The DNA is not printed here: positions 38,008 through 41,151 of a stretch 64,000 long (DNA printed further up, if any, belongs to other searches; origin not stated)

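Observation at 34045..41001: Five-gene operon linking ispH to a putative lipid-linked glycosylation system (MFS - HD - GT2 - YfhO-like GT-C)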

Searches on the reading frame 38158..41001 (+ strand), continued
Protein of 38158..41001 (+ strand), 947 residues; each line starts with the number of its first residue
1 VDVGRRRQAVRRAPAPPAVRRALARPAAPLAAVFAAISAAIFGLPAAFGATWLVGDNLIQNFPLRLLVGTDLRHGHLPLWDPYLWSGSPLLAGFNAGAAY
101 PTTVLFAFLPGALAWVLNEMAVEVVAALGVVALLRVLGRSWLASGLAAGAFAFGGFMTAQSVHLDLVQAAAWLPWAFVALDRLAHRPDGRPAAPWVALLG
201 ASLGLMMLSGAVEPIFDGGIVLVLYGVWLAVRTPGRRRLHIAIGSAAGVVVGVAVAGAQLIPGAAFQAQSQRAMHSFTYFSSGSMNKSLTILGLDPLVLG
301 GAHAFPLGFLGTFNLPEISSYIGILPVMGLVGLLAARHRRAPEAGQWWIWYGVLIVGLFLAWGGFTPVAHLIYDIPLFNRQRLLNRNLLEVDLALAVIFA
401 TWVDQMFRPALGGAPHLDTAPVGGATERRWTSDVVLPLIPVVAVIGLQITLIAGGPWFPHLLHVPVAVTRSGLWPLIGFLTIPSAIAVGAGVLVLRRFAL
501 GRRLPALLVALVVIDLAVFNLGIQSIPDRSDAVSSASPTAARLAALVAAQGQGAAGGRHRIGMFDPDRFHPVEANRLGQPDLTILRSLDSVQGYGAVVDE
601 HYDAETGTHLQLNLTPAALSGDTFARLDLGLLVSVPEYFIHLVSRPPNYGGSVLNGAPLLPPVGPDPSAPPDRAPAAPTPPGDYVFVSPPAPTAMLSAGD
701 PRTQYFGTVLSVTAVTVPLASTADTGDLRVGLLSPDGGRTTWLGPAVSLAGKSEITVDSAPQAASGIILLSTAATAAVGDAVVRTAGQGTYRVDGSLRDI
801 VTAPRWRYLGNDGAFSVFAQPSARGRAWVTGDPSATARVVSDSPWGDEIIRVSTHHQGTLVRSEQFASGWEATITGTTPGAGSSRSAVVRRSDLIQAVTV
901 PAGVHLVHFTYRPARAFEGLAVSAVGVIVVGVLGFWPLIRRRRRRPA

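Call 46: search_protein_families(library=pfam, proteins=[L061:4113-5021:+, L061:5079-5663:-, L061:5660-7132:-, L061:7807-8838:+, L061:8847-9884:+, L061:9881-12445:+, L061:12459-13352:-, L061:13451-14551:-, L061:14698-15330:+, L061:15327-16937:-], max_evalue=0.001)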
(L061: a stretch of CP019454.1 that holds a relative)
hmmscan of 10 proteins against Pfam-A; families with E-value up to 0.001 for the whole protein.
L061:4113-5021:+ (302 aa): 1 family
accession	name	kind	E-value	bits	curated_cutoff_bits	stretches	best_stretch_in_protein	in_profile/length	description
PF00892.27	EamA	-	1.8e-32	112.9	28.2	2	15-141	5-133/135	EamA-like transporter family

L061:5079-5663:- (194 aa): 1 family
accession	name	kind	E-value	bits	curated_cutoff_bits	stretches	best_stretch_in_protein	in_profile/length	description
PF00694.25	Aconitase_C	-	4.1e-39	134.4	22.8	1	2-121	2-129/131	Aconitase C-terminal domain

L061:5660-7132:- (490 aa): 1 family
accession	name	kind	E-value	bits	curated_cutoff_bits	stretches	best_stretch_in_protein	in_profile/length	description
PF00330.25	Aconitase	-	4.9e-181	603.2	28.7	1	25-475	1-463/463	Aconitase family (aconitate hydratase)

L061:7807-8838:+ (343 aa): 1 family
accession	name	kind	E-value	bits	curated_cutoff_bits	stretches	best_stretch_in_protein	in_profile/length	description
PF03706.18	LPG_synthase_TM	-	2.2e-20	73.8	33.4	1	21-321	3-302/302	Lysylphosphatidylglycerol synthase TM region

L061:8847-9884:+ (345 aa): 2 families
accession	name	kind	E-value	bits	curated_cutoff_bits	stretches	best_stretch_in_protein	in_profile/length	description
PF00535.33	Glycos_transf_2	-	1.8e-21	77.2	23.3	1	121-282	1-166/168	Glycosyl transferase family 2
PF13641.12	Glyco_tranf_2_3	-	7.2e-08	33.2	27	1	119-238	2-127/230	Glycosyltransferase like family 2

L061:9881-12445:+ (854 aa): 0 families

L061:12459-13352:- (297 aa): 9 families
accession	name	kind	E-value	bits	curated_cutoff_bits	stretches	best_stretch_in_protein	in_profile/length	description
PF01370.27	Epimerase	-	7.2e-54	183.2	20.9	1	3-218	1-227/240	NAD dependent epimerase/dehydratase family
PF16363.11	GDP_Man_Dehyd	-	2.2e-44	152.7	27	1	4-251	1-272/332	GDP-mannose 4,6 dehydratase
PF01073.25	3Beta_HSD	-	9.1e-27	94.2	22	1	4-217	1-230/280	3-beta hydroxysteroid dehydrogenase/isomerase family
PF04321.23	RmlD_sub_bind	-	1.7e-15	57.3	27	1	1-221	1-202/287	RmlD substrate binding domain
PF02719.21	Polysacc_synt_2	-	1.2e-12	48.1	20.2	1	3-243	1-245/293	Polysaccharide biosynthesis protein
PF07993.18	NAD_binding_4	-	1.2e-11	44.8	20.1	1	55-188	83-233/258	Male sterility protein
PF00106.31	adh_short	-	1.2e-07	31.9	26.6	0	3-42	3-42/195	short chain dehydrogenase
PF13460.12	NAD_binding_10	-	1.7e-06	28.5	27.2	1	7-148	1-133/184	NAD(P)H-binding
PF05368.20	NmrA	-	0.0002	21.5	27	0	2-114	4-110/298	NmrA-like family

L061:13451-14551:- (366 aa): 1 family
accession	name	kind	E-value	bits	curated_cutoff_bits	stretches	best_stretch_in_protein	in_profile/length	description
PF05559.16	DUF763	-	3e-127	424.7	35.5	1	5-322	1-319/319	Protein of unknown function (DUF763)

L061:14698-15330:+ (210 aa): 1 family
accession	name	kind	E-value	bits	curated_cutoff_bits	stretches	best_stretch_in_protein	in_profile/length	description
PF02245.21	Pur_DNA_glyco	-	3.4e-64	215.9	27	1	13-201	1-180/181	Methylpurine-DNA glycosylase (MPG)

L061:15327-16937:- (536 aa): 5 families
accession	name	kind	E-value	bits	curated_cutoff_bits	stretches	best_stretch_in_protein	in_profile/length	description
PF02826.25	2-Hacid_dh_C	-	8.2e-51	172.3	25.1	1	124-297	1-178/178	D-isomer specific 2-hydroxyacid dehydrogenase, NAD binding domain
PF00389.36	2-Hacid_dh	-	1.3e-32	112.8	24.6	1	23-329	1-134/134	D-isomer specific 2-hydroxyacid dehydrogenase, catalytic domain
PF01842.31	ACT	-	1.5e-07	31.5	27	1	469-527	6-64/66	ACT domain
PF19304.4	PGDH_inter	-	1.9e-06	28.4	27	1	349-421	11-82/119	D-3-phosphoglycerate dehydrogenase intervening domain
PF22629.2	ACT_AHAS_ss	-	5.8e-05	23.6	27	1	467-530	1-65/67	AHAS small subunit-like ACT domain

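Call 52: search_protein_families(library=pfam, proteins=[L034:6907-7920:+, L034:8001-9179:+, L034:8816-9967:+, L034:12757-14778:-, L029:8580-9929:-, L029:12885-13721:-, L029:14473-16293:-], max_evalue=0.001)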
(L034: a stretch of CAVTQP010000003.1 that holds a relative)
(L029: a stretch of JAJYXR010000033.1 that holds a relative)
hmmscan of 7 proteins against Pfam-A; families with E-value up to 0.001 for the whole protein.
L034:6907-7920:+ (337 aa): 0 families

L034:8001-9179:+ (392 aa): 2 families
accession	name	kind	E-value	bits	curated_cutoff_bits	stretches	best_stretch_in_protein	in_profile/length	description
PF01370.27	Epimerase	-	1.2e-20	74.4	20.9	1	3-291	1-238/240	NAD dependent epimerase/dehydratase family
PF16363.11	GDP_Man_Dehyd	-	4.1e-12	46.6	27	1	4-285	1-244/332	GDP-mannose 4,6 dehydratase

L034:8816-9967:+ (383 aa): 2 families
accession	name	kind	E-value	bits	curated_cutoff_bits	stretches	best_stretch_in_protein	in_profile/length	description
PF00535.33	Glycos_transf_2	-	1.3e-15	58.2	23.3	1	160-285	2-128/168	Glycosyl transferase family 2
PF13641.12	Glyco_tranf_2_3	-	0.00035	21.1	27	1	157-278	2-129/230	Glycosyltransferase like family 2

L034:12757-14778:- (673 aa): 9 families
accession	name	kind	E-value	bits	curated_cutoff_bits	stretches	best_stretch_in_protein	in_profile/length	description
PF01370.27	Epimerase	-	7.2e-57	193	20.9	1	373-591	1-227/240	NAD dependent epimerase/dehydratase family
PF16363.11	GDP_Man_Dehyd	-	6.1e-46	157.8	27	1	374-643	1-312/332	GDP-mannose 4,6 dehydratase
PF01073.25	3Beta_HSD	-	3.2e-24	85.9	22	1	374-590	1-230/280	3-beta hydroxysteroid dehydrogenase/isomerase family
PF04321.23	RmlD_sub_bind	-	1.2e-17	64.4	27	1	371-591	1-199/287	RmlD substrate binding domain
PF02719.21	Polysacc_synt_2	-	1.3e-12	47.9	20.2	1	373-633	1-267/293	Polysaccharide biosynthesis protein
PF13460.12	NAD_binding_10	-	1.9e-09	38.1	27.2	1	377-520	1-132/184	NAD(P)H-binding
PF07993.18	NAD_binding_4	-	1.4e-07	31.4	20.1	1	427-573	82-246/258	Male sterility protein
PF00106.31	adh_short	-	3.7e-07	30.3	26.6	1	373-440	3-78/195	short chain dehydrogenase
PF05368.20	NmrA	-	9e-06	25.9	27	1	372-434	4-71/298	NmrA-like family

L029:8580-9929:- (449 aa): 1 family
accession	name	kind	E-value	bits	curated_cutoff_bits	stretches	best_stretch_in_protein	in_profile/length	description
PF09594.16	GT87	-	5.4e-50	170.8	25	1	104-336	1-237/237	Glycosyltransferase family 87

L029:12885-13721:- (278 aa): 1 family
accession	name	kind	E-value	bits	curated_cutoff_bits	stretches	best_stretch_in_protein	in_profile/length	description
PF01553.26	Acyltransferase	-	2.2e-25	89.4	23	1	86-210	1-131/132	Acyltransferase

L029:14473-16293:- (606 aa): 1 family
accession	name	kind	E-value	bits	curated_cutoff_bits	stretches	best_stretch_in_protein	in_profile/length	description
PF00275.25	EPSP_synthase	-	9.9e-88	295.1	22.8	1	155-596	2-417/417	EPSP synthase (3-phosphoshikimate 1-carboxyvinyltransferase)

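Call 69: fold_search(model_id=the predicted structure, library=pdb)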
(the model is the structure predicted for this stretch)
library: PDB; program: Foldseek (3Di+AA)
matches with E <= 10: 487; with E <= 0.001: 6
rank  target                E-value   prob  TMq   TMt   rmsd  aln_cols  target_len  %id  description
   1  6x0o                  7.3e-05  1.00  0.25  0.23  19.5      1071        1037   11  Single-Particle Cryo-EM Structure of Arabinosyltransferase EmbB from Mycobacterium smegmatis (released 2020-06-10)
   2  5f15                  1.4e-04  1.00  0.37  0.58   8.4       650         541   12  Crystal Structure of ArnT from Cupriavidus metallidurans bound to Undecaprenyl phosphate (released 2016-02-17)
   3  7bve_A                1.4e-04  0.99  0.20  0.19  20.1       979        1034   11  Cryo-EM structure of Mycobacterium smegmatis arabinosyltransferase EmbC2-AcpM2 in complex with ethambutol (released 2020-04-29)
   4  8if8_B                2.4e-04  1.00  0.26  0.38  11.2       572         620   14  Arabinosyltransferase AftA (released 2023-05-31)
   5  8if8_C                5.9e-04  1.00  0.30  0.44  11.9       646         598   14  Arabinosyltransferase AftA (released 2023-05-31)
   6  3waj                  9.4e-04  1.00  0.29  0.33  17.7       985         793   12  Crystal structure of the Archaeoglobus fulgidus oligosaccharyltransferase (O29867_ARCFU) complex with Zn and sulfate (released 2013-10-30)
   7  4zrx                  1.1e-03  1.00  0.09  0.14  14.9       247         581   12  Crystal structure of a putative alpha-L-fucosidase (BACOVA_04357) from Bacteroides ovatus ATCC 8483 at 1.59 A resolution (released 2015-05-27)
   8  8e2e_A                4.1e-03  0.51  0.09  0.10  28.2       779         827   10  Cryo-EM structure of helical arch of BIRC6 (from local refinement 1) (released 2023-02-15)
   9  8e2d_A                4.8e-03  0.35  0.09  0.05  34.1       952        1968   11  Cryo-EM structure of BIRC6 (consensus) (released 2023-02-15)
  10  8ato_B                8.0e-03  0.23  0.09  0.04  36.9       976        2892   10  Structure of the giant inhibitor of apoptosis, BIRC6 bound to the regulator SMAC (released 2023-03-08)
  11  8atm_B                1.6e-02  0.16  0.08  0.05  37.0       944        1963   11  Structure of the giant inhibitor of apoptosis, BIRC6 (composite map) (released 2023-03-08)
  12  5xnr                  2.5e-02  0.99  0.09  0.20  19.3       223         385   12  Truncated AlyQ with CBM32 and alginate lyase domains (released 2018-06-13)
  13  8auw_B                3.3e-02  0.18  0.10  0.04  34.2       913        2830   11  Cryo-EM structure of human BIRC6 in complex with SMAC. (released 2023-02-15)
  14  8auw_A                3.6e-02  0.16  0.09  0.03  38.9      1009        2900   11  Cryo-EM structure of human BIRC6 in complex with SMAC. (released 2023-02-15)
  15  9i5k_A                4.2e-02  0.93  0.19  0.33  19.2       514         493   13  Structure of the Chaetomium thermophilum Pmt4 homodimer (C2 symmetry) (released 2025-12-24)
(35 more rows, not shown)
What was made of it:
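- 39727..40896 (+): Extracytoplasmic domain of about 390 aa (aa 524-913) between the 12th and the last TM helix. Beta-rich, with CBM32 / F5-8 type C-like sandwich(es). Candidate acceptor-glycan binding domain. Foldseek probability 1.00 to CBM32 modules (call 69).
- On GT-C fold glycosyltransferase superfamily: All six Foldseek PDB hits with E <= 0.001 are GT-C (call 69).
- Foldseek agrees (call 69).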

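Call 71: search_protein_families(library=pfam, proteins=[P0105, P0107, P0108, P0110, P0114, P0116, P0117, P0119, P0024, P0042], max_evalue=0.01)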
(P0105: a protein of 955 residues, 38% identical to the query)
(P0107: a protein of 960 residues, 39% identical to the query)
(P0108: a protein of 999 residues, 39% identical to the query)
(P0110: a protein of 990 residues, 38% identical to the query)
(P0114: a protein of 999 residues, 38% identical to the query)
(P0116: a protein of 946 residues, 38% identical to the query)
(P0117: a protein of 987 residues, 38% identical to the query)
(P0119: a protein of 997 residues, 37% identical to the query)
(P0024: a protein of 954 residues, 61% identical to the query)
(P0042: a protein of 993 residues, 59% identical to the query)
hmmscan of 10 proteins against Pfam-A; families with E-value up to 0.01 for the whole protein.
P0105 (955 aa): 1 family
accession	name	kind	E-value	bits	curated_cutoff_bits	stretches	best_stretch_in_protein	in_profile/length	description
PF09586.16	YfhO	-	0.00038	19.4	28.5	0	137-180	122-165/835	Bacterial membrane protein YfhO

P0107 (960 aa): 0 families

P0108 (999 aa): 0 families

P0110 (990 aa): 0 families

P0114 (999 aa): 1 family
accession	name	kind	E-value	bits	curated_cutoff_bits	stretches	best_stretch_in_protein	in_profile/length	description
PF19510.5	DUF6044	-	0.0047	15.9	27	1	109-195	83-167/564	Protein of unknown function (DUF6044)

P0116 (946 aa): 1 family
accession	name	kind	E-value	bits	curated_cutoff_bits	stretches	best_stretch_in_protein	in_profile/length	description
PF19510.5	DUF6044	-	8.1e-06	25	27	1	89-170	83-162/564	Protein of unknown function (DUF6044)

P0117 (987 aa): 1 family
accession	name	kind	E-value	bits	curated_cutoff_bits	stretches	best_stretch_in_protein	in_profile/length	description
PF19510.5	DUF6044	-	0.0082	15.1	27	1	107-186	84-161/564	Protein of unknown function (DUF6044)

P0119 (997 aa): 1 family
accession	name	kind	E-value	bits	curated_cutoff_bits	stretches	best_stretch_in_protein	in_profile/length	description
PF19510.5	DUF6044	-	0.0053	15.7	27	1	109-161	83-135/564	Protein of unknown function (DUF6044)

P0024 (954 aa): 1 family
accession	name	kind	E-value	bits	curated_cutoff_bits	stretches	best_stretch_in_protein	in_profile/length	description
PF19510.5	DUF6044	-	5.4e-06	25.6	27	1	88-367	83-345/564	Protein of unknown function (DUF6044)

P0042 (993 aa): 1 family
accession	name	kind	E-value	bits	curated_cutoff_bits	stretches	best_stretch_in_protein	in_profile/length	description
PF19510.5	DUF6044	-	3.5e-06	26.2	27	1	91-278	83-260/564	Protein of unknown function (DUF6044)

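Call 72: search_dna_similar(query=window:38158-41001:+, collection=plasmids, mode=protein, max_evalue=0.1, max_rows=20)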
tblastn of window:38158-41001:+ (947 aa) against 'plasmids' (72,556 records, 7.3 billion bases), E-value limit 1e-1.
No match.
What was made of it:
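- Tried and rejected: tblastn of the large protein against annotated plasmids found nothing (call 72).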

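Call 87: find_encoding_contigs(protein=P0001, flank=3000, max_places=3)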
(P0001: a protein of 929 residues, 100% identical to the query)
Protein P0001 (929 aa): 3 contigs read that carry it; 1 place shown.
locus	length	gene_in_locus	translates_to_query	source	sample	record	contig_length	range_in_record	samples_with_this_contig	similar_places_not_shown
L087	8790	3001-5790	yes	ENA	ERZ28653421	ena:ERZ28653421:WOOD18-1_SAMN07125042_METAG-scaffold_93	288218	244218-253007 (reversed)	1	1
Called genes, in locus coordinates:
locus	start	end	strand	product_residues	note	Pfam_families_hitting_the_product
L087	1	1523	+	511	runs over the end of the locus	PF00083:Sugar_tr, PF05977:MFS_3 (weak), PF06609:TRI12, PF07690:MFS_1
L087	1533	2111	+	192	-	PF01966:HD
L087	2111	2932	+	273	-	PF00535:Glycos_transf_2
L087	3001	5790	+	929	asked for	-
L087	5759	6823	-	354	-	PF00296:Bac_luciferase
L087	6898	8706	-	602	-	PF00664:ABC_membrane, PF00005:ABC_tran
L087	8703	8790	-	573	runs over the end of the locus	PF00664:ABC_membrane, PF00005:ABC_tran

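Call 93: search_protein_families(library=pfam, proteins=[L005:12923-14932:+], max_evalue=0.0001)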
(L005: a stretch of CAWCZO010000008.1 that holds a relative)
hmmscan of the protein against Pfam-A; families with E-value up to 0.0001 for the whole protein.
L005:12923-14932:+ (669 aa): 3 families
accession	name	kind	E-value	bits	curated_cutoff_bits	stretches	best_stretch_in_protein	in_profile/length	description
PF25021.1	TEN_NHL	-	8.6e-18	64.9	27.1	2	308-356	129-177/357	Teneurin NHL domain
PF01436.27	NHL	-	1.8e-14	53.3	20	0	264-288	1-25/28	NHL repeat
PF24684.1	Vgb_lyase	-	5.5e-05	22.6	50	0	266-299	98-131/290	Virginiamycin B lyase family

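Call 94: search_protein_representatives(alignment_id=A1)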
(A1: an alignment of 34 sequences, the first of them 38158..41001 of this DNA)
Query: 34 sequences, 940 profile positions. Proteins with E-value up to 0.001 (for the whole library): 35030; up to 1e-10: 18276; up to 1e-30: 2428. The best 150 are listed.
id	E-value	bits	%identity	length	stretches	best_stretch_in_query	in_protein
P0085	0.0e+00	1278.9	-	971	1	10-936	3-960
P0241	0.0e+00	1159.4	-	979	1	12-932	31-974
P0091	0.0e+00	1054.3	-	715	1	17-672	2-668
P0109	0.0e+00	1036.7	-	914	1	3-934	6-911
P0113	8.6e-299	1010.6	-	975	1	11-934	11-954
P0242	3.4e-292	988.8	-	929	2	13-635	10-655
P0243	6.6e-284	961.3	-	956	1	22-933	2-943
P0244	2.9e-263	893.0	-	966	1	13-741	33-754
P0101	4.5e-259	879.1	-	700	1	227-926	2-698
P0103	1.6e-258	877.3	-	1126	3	14-499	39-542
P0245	5.2e-257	872.3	-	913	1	22-934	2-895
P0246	6.1e-256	868.8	-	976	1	14-935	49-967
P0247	2.9e-249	846.7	-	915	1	11-934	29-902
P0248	1.1e-246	838.1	-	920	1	14-935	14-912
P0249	2.1e-246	837.2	-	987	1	15-929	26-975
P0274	2.1e-193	661.8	-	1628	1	8-928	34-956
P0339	8.6e-168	577.1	-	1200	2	8-632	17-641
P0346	1.1e-163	563.5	-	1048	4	50-275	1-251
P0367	1.5e-157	543.2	-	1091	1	17-933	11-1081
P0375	6.3e-156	537.8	-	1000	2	13-619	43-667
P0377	1.9e-155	536.2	-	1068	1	14-932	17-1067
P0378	1.3e-154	533.4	-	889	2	10-627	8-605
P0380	1.0e-153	530.5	-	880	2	14-625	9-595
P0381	1.1e-153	530.4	-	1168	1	8-933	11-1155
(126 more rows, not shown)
